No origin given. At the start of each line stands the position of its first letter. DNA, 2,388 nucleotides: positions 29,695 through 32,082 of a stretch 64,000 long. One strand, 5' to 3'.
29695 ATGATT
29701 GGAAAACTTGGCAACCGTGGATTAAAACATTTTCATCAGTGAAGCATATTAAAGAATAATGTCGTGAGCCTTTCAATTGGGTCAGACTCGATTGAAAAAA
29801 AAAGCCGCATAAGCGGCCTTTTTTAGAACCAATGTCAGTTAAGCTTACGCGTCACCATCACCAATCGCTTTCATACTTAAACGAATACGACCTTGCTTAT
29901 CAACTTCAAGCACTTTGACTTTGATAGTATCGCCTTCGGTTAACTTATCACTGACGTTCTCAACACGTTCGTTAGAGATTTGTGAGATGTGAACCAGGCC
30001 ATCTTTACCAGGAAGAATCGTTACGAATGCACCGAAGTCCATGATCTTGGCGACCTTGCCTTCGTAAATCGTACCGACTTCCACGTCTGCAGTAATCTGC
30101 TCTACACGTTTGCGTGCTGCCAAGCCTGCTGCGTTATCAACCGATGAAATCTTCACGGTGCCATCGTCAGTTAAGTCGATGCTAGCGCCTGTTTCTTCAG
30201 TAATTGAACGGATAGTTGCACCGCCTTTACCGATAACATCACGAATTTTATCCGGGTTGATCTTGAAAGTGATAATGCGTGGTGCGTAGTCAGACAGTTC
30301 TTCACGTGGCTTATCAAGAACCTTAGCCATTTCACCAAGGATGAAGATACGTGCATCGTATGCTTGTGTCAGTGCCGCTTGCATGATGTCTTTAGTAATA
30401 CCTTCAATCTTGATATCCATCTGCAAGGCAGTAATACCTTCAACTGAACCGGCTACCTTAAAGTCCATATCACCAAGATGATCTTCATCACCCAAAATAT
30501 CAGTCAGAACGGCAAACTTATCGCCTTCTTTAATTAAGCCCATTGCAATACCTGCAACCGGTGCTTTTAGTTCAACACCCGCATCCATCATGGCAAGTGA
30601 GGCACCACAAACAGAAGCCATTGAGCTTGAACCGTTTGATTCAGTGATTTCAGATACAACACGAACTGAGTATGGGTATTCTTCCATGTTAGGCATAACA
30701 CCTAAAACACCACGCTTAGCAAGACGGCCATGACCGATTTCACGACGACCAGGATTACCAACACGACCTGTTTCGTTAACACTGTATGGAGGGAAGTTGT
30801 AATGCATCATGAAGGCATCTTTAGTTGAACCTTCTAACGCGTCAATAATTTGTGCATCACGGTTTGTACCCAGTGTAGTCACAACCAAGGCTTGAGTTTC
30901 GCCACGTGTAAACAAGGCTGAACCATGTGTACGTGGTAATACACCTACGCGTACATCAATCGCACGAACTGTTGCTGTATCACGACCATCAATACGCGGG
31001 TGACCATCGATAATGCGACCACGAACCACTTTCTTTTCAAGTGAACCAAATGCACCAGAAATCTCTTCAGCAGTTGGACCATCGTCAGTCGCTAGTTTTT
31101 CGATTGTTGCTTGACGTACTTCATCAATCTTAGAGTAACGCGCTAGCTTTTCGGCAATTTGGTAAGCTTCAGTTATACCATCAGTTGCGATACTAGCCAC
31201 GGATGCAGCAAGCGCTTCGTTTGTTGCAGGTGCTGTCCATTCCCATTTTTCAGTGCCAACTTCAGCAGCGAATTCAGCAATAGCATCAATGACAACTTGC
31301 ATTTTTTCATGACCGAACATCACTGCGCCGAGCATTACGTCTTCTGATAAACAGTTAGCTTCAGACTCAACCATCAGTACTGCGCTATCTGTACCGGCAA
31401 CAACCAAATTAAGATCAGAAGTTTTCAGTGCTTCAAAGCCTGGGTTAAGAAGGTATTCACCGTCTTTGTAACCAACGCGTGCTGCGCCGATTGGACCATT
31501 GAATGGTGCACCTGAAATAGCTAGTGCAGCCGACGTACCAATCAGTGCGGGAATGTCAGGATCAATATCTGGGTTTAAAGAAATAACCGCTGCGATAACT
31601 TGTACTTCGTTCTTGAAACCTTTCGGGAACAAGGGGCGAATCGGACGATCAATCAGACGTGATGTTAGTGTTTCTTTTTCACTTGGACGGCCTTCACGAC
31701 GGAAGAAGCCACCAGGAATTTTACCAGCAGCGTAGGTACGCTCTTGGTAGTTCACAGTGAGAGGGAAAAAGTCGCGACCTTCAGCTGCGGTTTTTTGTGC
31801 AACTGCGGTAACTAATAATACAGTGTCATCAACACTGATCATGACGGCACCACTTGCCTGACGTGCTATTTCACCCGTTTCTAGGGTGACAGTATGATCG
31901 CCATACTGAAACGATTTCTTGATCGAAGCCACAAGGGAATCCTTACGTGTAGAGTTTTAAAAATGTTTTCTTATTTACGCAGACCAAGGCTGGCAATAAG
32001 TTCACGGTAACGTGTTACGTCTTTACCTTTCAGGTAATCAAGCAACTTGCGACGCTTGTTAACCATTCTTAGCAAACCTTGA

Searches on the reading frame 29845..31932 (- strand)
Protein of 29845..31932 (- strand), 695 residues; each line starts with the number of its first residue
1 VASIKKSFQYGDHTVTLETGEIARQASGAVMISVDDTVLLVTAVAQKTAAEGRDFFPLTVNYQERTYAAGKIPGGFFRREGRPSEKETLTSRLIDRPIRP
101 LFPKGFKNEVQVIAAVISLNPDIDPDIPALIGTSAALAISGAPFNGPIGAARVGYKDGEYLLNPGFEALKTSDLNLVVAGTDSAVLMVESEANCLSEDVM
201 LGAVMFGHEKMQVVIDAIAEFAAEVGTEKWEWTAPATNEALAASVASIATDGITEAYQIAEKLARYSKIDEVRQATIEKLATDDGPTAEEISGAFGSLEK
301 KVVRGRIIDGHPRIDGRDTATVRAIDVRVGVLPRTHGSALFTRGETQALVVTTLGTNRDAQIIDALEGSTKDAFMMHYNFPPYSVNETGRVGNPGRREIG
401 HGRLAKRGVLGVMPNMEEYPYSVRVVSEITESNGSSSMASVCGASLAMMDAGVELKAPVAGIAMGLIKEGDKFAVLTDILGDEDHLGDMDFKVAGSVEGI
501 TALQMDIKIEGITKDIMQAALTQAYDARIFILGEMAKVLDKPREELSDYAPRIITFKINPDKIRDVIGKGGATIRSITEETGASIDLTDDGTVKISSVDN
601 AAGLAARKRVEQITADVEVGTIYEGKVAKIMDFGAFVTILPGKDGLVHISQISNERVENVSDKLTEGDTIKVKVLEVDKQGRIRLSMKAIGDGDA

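Call 54: search_protein_families(library=pfam, proteins=[window:29845-31932:-], max_evalue=0.00001)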
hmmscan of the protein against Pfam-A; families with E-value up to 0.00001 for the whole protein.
window:29845-31932:- (695 aa): 5 families
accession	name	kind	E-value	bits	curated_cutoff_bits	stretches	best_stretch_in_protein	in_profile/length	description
PF01138.27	RNase_PH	-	2.4e-55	186.9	25.5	2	14-143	4-130/130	3' exoribonuclease family, domain 1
PF00575.29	S1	-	1.4e-22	80.3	22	1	617-688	2-74/74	S1 RNA binding domain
PF03726.19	PNPase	-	1.4e-21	77.2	24.6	1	241-318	2-81/81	Polyribonucleotide nucleotidyltransferase, RNA binding domain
PF03725.20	RNase_PH_C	-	6e-21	74.6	20.8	2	146-209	1-66/67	3' exoribonuclease family, domain 2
PF00013.35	KH_1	-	9.6e-13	48.1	21.5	1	554-611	2-65/66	KH domain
